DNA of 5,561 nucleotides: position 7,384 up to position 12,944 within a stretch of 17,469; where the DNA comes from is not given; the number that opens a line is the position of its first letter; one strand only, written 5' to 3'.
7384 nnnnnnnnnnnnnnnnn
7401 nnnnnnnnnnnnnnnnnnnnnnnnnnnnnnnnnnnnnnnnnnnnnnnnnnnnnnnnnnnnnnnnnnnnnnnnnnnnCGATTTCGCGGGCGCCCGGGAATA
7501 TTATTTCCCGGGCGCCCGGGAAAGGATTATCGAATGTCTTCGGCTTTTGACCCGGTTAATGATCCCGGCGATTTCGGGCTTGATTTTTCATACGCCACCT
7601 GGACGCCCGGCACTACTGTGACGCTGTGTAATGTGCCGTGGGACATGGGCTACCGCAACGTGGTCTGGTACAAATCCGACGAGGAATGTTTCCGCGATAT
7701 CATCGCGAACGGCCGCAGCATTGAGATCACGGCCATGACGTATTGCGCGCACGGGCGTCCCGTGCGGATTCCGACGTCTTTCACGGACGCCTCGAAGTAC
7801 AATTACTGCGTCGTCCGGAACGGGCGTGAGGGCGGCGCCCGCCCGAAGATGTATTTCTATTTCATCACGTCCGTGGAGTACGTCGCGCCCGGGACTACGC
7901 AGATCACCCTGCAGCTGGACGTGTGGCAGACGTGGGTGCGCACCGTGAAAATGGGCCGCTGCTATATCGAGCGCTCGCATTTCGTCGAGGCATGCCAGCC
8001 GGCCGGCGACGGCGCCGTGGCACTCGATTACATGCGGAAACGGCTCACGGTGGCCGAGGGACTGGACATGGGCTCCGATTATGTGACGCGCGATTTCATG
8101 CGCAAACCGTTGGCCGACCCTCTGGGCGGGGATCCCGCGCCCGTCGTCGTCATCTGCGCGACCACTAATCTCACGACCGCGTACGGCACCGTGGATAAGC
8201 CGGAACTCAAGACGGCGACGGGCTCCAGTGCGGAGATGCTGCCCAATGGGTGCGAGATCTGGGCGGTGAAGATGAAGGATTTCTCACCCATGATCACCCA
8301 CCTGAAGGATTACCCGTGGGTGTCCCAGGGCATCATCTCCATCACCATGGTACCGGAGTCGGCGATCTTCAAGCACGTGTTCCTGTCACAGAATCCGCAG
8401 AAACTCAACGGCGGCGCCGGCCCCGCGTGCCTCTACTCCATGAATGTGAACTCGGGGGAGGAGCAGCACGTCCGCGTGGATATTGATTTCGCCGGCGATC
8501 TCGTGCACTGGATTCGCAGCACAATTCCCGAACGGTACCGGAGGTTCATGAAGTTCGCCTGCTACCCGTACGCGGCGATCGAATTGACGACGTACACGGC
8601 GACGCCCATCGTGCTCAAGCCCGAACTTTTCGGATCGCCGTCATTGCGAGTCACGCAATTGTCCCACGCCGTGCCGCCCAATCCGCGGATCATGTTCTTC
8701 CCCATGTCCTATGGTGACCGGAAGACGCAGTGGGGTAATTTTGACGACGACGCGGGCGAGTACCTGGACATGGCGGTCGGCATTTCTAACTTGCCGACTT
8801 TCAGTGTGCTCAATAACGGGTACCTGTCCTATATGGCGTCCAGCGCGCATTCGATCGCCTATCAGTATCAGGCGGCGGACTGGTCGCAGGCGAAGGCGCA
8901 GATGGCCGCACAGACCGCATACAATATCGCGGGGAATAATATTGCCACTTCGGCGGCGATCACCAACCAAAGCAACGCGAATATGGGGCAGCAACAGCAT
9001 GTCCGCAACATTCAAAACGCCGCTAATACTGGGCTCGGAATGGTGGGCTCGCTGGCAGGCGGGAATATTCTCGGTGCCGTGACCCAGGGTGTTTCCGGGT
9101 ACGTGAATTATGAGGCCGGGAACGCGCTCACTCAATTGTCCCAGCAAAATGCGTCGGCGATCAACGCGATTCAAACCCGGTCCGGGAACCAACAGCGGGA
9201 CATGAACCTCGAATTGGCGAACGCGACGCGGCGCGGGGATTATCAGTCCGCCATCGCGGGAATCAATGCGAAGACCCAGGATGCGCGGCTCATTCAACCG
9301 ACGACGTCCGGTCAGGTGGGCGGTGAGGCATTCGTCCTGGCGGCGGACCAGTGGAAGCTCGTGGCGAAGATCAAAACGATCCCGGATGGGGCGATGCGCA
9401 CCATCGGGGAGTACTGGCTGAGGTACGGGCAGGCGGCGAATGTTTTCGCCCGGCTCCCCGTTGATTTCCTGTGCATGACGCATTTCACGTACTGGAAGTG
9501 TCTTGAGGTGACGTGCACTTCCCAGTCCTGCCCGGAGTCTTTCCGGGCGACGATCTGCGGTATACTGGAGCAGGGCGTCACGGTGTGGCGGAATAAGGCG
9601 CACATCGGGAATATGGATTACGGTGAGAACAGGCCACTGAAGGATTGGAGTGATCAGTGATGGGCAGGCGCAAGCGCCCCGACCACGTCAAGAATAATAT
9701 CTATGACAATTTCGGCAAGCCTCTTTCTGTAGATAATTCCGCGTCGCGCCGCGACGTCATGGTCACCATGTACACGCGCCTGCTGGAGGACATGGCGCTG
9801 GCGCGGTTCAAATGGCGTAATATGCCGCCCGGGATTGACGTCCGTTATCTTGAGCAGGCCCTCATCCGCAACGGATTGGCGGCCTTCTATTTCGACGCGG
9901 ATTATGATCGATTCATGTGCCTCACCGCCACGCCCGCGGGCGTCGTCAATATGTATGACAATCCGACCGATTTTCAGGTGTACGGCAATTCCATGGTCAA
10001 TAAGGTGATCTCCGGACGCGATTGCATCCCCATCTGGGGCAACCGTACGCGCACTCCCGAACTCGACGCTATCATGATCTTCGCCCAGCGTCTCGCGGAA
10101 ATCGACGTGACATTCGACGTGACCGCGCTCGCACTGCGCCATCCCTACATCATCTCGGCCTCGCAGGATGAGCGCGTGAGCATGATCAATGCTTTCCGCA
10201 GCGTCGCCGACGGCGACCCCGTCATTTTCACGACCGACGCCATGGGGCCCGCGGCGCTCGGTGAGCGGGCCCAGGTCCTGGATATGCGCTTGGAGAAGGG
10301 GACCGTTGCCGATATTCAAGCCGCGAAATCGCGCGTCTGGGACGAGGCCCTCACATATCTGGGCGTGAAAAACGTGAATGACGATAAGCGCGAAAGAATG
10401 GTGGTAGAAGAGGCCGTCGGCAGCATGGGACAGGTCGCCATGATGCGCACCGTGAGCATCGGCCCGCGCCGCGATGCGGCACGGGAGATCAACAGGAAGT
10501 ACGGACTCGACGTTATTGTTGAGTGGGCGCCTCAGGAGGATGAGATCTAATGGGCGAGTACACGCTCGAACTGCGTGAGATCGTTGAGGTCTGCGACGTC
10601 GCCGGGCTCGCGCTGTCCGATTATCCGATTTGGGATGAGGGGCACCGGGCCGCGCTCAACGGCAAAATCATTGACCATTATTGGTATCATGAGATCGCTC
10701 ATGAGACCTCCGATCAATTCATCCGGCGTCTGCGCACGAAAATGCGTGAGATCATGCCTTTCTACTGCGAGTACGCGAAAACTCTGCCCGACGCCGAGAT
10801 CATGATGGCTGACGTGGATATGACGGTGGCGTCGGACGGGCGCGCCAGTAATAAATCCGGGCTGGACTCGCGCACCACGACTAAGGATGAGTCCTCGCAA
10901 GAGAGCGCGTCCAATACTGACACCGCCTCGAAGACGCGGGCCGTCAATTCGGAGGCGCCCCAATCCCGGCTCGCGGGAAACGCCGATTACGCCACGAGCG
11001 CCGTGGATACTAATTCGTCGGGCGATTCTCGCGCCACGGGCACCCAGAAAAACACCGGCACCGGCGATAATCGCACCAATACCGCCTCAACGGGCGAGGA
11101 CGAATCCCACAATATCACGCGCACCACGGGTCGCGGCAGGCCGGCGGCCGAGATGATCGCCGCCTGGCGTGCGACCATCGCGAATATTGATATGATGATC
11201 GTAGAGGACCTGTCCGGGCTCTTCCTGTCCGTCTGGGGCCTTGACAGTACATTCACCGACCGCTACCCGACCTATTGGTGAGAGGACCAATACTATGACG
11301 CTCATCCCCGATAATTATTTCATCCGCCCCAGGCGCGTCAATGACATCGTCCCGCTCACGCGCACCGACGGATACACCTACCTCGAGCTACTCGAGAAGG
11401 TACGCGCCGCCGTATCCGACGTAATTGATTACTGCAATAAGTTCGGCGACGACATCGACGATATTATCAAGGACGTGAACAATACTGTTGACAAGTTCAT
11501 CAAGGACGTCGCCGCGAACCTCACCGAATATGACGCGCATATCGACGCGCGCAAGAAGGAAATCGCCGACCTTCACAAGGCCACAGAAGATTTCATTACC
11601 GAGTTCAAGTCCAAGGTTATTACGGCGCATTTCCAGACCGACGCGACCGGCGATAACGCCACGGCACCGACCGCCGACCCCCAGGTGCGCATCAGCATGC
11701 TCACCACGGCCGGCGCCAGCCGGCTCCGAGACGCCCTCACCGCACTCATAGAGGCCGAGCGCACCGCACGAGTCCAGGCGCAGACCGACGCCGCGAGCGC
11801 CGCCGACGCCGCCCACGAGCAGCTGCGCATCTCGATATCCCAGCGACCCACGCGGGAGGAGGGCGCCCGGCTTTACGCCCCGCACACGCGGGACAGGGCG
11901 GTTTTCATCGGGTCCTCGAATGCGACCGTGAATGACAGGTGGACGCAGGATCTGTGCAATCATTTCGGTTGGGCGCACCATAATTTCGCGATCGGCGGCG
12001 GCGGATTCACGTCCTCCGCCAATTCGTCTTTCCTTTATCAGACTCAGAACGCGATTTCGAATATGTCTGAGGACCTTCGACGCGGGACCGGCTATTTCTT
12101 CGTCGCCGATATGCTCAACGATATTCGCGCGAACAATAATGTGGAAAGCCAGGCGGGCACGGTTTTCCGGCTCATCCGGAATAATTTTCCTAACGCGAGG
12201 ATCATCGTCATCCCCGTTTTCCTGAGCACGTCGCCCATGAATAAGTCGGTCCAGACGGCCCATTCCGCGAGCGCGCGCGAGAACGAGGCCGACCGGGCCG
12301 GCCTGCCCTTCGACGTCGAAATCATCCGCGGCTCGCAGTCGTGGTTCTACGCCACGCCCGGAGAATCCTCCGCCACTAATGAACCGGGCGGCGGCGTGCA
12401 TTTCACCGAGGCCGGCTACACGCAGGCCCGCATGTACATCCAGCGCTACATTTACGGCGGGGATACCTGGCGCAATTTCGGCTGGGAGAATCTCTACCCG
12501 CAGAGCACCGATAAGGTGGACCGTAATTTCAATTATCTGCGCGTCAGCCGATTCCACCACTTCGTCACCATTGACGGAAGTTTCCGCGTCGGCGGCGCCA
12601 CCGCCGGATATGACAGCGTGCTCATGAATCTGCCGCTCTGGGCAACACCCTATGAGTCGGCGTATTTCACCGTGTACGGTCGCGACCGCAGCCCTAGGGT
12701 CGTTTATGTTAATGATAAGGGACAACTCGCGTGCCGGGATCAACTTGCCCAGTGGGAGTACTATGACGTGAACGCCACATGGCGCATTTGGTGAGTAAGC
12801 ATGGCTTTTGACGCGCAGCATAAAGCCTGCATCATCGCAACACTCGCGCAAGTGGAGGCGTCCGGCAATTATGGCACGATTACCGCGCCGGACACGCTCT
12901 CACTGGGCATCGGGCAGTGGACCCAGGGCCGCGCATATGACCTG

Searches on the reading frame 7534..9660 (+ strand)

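Call 9: search_protein_families(library=pfam, proteins=[window:7534-9660:+], max_evalue=0.01)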
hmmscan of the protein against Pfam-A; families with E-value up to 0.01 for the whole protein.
window:7534-9660:+ (708 aa): 1 family
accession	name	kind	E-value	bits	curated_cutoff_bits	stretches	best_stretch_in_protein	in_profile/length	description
PF16838.11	Caud_tail_N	-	2.3e-05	25.3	27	1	31-135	8-116/120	Caudoviral major tail protein N-terminus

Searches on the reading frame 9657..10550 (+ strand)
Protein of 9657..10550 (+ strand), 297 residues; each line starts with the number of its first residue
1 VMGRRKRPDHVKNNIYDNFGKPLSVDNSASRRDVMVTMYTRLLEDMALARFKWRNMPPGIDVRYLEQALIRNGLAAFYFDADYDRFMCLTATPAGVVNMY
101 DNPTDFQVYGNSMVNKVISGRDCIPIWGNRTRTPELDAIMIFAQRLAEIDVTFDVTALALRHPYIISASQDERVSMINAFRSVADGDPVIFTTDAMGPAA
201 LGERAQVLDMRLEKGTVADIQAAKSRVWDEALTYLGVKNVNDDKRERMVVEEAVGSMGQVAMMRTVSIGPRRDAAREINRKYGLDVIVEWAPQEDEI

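Call 9: search_protein_families(library=pfam, proteins=[window:9657-10550:+], max_evalue=0.01)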
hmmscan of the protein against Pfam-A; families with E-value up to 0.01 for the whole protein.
window:9657-10550:+ (297 aa): 1 family
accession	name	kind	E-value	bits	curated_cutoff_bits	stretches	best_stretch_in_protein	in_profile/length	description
PF05352.17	Phage_connector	-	9.3e-44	150.4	25.6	1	30-290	11-276/281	Phage Connector (GP10)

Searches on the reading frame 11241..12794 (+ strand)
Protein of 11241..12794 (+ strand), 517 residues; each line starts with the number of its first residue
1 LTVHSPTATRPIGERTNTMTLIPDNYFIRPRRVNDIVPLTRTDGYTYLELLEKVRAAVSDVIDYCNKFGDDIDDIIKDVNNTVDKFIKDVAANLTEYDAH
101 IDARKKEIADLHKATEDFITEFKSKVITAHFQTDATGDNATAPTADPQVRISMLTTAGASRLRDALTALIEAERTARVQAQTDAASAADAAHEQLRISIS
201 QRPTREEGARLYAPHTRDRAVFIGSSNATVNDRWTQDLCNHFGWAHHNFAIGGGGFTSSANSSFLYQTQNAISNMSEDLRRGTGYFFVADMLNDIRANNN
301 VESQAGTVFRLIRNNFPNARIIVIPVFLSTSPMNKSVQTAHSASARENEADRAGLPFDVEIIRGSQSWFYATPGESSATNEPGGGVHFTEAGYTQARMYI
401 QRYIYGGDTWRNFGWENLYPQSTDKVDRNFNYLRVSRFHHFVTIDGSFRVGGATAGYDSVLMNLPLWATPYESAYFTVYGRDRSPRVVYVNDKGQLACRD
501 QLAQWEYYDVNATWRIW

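Call 9: search_protein_families(library=pfam, proteins=[window:11241-12794:+], max_evalue=0.01)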
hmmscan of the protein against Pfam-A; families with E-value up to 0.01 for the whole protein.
window:11241-12794:+ (517 aa): 2 families
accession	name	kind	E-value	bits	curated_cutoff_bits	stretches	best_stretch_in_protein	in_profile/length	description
PF13472.12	Lipase_GDSL_2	-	1e-05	26.5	32.9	1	229-393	17-176/178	GDSL-like Lipase/Acylhydrolase family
PF04867.17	DUF643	-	0.0075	17.3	25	0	51-91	33-73/114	Protein of unknown function (DUF643)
